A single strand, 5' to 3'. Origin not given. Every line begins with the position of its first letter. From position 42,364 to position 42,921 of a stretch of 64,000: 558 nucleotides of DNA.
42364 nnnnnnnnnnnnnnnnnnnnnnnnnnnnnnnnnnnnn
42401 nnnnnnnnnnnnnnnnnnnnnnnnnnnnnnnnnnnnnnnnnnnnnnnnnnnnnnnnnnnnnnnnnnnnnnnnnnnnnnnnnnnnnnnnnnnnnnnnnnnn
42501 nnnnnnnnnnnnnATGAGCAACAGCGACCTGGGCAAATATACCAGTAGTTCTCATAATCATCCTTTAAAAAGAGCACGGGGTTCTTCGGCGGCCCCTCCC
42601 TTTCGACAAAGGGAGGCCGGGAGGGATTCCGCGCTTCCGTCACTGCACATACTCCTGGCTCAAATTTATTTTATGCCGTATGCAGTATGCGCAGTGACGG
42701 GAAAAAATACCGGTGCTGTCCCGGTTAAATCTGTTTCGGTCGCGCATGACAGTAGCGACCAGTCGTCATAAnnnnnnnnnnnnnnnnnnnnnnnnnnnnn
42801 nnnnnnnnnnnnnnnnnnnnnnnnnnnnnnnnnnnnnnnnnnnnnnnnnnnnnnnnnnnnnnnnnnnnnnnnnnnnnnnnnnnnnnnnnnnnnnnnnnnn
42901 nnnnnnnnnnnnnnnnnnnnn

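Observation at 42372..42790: About 420-nt highly structured leader transcribed from a consensus promoter at the island entry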

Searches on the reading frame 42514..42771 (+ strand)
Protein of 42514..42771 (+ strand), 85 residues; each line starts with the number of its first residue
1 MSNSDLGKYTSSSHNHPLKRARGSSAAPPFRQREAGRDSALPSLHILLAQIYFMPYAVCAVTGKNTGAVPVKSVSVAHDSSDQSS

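Call 8: search_protein_families(library=pfam, proteins=[window:42514-42771:+], max_evalue=0.01)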
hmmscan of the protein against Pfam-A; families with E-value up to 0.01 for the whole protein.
window:42514-42771:+ (85 aa): 0 families

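Call 9: search_protein_families(library=phrogs, proteins=[window:42514-42771:+], max_evalue=0.01)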
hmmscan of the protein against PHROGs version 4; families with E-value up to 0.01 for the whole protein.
window:42514-42771:+ (85 aa): 0 families

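Call 14: search_protein_families(library=padloc, proteins=[window:42514-42771:+], max_evalue=0.01)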
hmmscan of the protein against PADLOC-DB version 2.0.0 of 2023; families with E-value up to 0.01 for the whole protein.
window:42514-42771:+ (85 aa): 0 families
